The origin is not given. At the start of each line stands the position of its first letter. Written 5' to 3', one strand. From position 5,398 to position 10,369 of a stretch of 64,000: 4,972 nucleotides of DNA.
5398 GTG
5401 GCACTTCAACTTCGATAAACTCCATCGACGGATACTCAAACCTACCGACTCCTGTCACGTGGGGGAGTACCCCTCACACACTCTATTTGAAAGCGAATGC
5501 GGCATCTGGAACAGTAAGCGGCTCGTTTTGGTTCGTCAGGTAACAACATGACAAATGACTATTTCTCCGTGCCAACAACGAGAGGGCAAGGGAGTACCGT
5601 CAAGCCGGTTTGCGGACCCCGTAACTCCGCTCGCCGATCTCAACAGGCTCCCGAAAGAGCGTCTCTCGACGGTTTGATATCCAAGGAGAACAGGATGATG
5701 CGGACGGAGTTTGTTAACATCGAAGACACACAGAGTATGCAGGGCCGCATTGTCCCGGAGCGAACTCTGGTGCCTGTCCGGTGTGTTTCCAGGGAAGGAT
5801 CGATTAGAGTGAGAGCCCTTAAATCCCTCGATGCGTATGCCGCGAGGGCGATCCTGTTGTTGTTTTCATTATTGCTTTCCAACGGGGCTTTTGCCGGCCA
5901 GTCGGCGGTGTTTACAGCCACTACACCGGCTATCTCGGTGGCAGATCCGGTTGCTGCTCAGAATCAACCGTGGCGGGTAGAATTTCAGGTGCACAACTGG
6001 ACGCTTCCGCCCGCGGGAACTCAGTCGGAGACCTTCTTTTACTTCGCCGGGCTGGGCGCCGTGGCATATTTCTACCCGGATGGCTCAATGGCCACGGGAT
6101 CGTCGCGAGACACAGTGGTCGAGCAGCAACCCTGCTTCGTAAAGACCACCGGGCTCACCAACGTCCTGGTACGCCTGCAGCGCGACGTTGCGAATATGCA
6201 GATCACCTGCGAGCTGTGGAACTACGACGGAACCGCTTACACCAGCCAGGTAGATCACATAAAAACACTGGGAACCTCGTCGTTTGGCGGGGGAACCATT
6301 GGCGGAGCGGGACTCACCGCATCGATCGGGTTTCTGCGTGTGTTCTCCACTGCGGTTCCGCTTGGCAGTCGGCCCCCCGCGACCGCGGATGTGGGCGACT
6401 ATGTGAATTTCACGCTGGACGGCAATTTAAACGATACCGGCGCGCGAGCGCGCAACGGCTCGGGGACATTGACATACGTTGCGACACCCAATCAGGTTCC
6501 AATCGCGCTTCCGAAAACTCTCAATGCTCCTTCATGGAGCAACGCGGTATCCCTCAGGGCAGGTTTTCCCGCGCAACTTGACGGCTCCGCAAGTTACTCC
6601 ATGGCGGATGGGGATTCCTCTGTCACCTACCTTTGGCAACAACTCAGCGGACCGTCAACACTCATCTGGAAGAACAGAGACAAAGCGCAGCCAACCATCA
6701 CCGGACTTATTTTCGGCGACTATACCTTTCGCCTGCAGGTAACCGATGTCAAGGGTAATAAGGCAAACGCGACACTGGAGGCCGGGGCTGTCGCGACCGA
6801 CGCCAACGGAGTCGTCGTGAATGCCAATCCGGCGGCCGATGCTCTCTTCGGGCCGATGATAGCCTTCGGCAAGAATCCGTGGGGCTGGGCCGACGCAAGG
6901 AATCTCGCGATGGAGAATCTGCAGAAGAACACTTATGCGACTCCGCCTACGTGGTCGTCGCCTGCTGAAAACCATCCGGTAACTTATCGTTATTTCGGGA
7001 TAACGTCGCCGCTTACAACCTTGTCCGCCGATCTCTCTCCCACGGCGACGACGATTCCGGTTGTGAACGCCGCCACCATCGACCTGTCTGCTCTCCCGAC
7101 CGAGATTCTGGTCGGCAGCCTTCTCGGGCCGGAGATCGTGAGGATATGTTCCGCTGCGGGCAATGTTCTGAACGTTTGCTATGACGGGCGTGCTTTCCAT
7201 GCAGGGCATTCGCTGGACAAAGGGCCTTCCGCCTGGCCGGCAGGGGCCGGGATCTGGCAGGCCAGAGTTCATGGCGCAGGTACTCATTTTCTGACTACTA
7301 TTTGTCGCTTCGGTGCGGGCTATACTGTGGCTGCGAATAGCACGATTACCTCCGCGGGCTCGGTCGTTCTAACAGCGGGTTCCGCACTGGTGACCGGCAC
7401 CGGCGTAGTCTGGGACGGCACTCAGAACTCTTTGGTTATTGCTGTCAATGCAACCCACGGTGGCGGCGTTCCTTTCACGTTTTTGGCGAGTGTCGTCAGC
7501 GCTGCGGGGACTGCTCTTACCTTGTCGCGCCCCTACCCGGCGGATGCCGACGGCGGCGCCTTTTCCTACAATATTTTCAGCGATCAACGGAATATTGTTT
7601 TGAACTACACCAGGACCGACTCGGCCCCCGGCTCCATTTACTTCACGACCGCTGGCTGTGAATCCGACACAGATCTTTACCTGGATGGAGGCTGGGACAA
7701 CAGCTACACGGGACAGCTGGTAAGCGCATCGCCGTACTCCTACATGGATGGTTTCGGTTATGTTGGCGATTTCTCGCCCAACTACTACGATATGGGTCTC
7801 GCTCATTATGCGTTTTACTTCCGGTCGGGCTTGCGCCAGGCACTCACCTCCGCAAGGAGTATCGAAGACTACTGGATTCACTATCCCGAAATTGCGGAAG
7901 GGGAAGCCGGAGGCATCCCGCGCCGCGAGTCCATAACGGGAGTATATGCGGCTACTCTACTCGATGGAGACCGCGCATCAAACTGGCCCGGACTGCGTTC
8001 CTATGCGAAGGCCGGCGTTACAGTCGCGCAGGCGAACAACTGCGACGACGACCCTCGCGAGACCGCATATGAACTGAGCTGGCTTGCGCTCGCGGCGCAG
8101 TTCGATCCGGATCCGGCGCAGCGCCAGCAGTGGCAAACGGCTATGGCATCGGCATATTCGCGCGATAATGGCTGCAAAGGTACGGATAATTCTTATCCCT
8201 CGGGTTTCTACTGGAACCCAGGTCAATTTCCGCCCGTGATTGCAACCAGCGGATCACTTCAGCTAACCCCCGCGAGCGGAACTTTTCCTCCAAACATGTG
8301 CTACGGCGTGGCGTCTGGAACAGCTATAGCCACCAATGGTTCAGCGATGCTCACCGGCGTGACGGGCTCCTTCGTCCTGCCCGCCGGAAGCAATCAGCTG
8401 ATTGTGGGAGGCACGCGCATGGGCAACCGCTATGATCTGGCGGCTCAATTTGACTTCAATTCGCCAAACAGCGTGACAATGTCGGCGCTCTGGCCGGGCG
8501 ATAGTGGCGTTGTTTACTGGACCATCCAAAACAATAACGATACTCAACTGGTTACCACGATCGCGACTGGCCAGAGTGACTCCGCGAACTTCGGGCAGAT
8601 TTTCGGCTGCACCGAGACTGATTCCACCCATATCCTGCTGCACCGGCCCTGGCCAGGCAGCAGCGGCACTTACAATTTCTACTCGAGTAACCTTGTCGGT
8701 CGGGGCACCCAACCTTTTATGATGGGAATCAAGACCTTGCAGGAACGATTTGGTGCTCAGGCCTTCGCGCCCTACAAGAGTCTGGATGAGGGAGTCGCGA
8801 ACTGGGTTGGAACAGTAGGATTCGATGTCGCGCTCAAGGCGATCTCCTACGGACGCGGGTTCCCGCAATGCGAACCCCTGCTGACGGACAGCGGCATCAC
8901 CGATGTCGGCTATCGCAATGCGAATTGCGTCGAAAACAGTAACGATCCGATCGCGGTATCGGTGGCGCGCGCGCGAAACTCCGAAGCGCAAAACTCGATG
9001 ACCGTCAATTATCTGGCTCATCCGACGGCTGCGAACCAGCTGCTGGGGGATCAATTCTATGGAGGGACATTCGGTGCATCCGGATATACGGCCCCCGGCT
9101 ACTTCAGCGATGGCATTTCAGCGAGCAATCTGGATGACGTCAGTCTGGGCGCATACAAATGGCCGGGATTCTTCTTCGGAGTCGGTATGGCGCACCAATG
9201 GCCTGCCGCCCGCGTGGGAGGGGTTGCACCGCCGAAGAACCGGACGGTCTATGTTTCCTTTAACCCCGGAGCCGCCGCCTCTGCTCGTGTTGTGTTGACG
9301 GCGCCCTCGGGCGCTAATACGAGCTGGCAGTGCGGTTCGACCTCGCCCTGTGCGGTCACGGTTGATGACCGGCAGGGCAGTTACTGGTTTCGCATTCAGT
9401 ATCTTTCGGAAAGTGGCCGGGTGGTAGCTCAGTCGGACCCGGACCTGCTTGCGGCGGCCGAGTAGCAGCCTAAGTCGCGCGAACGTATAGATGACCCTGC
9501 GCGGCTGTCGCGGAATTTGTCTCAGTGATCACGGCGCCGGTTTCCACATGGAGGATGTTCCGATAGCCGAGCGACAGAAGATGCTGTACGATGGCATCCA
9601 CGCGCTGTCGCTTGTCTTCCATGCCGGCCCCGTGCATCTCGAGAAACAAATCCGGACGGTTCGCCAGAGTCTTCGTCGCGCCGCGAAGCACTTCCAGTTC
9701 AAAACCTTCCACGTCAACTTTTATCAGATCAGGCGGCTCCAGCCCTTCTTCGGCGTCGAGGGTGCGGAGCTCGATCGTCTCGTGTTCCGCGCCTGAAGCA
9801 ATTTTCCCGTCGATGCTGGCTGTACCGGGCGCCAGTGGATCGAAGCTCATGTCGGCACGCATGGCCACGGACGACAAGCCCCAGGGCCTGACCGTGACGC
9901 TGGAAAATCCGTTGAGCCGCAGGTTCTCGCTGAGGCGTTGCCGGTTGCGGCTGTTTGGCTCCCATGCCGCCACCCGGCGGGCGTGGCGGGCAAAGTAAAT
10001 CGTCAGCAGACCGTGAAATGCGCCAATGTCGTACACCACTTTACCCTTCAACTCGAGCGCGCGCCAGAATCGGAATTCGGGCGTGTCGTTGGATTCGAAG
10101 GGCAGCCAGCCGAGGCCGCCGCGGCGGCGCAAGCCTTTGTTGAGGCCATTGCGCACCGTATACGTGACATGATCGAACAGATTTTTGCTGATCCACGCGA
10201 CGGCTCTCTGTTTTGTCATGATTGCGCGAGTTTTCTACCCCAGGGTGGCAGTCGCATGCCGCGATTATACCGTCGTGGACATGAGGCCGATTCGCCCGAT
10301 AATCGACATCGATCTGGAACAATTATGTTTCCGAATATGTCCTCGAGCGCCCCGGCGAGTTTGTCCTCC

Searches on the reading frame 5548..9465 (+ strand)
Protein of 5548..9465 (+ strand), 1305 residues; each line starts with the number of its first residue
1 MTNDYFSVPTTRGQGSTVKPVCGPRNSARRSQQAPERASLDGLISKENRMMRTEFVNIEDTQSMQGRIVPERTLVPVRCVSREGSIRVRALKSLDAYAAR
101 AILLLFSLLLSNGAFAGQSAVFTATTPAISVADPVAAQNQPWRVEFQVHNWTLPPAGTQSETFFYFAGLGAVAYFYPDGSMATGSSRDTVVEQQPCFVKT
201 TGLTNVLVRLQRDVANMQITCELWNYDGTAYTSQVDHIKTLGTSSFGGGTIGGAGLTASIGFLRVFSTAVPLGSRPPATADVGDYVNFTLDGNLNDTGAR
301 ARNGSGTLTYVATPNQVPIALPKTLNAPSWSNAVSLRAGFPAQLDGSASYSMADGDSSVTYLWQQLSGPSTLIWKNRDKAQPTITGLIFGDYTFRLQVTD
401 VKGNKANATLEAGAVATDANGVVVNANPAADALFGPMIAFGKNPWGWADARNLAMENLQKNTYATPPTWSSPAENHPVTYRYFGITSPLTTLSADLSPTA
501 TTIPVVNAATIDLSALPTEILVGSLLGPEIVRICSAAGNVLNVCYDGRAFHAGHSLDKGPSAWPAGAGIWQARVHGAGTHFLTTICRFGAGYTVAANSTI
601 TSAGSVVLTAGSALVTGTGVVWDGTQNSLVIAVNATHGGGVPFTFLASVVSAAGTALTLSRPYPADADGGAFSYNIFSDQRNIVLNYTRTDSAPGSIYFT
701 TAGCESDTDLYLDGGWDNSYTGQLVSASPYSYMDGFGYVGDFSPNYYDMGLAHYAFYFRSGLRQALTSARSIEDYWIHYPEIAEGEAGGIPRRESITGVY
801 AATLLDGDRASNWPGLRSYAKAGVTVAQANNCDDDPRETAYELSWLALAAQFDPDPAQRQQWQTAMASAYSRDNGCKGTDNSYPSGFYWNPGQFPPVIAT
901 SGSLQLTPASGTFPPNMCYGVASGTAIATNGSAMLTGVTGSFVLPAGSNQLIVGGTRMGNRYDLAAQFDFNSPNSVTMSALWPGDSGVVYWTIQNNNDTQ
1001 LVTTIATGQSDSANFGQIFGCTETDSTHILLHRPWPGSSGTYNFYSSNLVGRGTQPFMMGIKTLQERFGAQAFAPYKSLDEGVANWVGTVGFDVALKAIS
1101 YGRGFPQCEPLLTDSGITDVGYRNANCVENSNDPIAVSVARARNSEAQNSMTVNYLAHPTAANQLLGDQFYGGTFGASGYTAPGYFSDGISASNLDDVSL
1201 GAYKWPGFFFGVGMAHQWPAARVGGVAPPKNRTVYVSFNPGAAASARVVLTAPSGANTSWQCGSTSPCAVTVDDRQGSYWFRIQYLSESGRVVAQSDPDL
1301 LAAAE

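Call 8: search_protein_families(library=pfam, proteins=[window:5548-9465:+], max_evalue=0.001)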
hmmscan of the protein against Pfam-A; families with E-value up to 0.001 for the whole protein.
window:5548-9465:+ (1305 aa): 1 family
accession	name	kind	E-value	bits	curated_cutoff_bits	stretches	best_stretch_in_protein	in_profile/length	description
PF22352.2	K319L-like_PKD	-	7.8e-12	45.5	27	1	342-409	14-79/84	K319L-like, PKD domain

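Call 31: search_protein_families(library=ncbifam, proteins=[window:5548-9465:+], max_evalue=0.01)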
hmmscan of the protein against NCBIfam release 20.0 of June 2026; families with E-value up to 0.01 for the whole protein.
window:5548-9465:+ (1305 aa): 0 families

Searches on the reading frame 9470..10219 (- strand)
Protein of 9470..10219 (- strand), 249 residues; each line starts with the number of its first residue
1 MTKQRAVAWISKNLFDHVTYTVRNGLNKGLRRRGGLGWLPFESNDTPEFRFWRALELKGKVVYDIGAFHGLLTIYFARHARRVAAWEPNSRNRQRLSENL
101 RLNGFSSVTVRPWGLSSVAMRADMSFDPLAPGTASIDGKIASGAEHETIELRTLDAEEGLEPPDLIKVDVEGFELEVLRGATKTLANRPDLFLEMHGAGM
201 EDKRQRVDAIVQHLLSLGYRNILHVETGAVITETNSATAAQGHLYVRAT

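Call 8: search_protein_families(library=pfam, proteins=[window:9470-10219:-], max_evalue=0.001)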
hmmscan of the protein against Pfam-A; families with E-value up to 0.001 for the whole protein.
window:9470-10219:- (249 aa): 1 family
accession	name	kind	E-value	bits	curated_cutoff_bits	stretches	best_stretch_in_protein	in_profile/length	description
PF05050.19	Methyltransf_21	-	3.3e-17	63.6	22.7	1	64-220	1-172/173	Methyltransferase FkbM domain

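Call 31: search_protein_families(library=ncbifam, proteins=[window:9470-10219:-], max_evalue=0.01)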
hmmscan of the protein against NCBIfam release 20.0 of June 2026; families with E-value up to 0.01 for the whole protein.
window:9470-10219:- (249 aa): 6 families
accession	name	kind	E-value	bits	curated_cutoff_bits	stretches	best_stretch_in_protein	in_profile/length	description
TIGR01444.1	fkbM_fam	subfamily_domain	1.3e-27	97.1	37.7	1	61-196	1-143/143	FkbM family methyltransferase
TIGR02469.1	CbiT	equivalog_domain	0.00093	19.5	78.3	1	54-112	14-75/124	precorrin-6Y C5,15-methyltransferase (decarboxylating) subunit CbiT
NF000499.2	Erm23S_rRNA_broad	equivalog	0.0025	17.2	212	1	58-101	23-66/244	23S ribosomal RNA methyltransferase Erm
NF011529.0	PRK14968.1-3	equivalog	0.0036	16.8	162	1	56-110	32-86/198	putative methyltransferase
NF000337.1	erm_SHROVE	exception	0.0052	16.1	320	1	58-100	28-70/248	ErmE/ErmH/ErmO/ErmR family 23S rRNA (adenine(2058)-N(6))-methyltransferase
NF000468.1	Erm37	exception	0.0096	15.9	350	0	58-99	32-73/179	23S rRNA (adenine(2058)-N(6))-methyltransferase Erm(37)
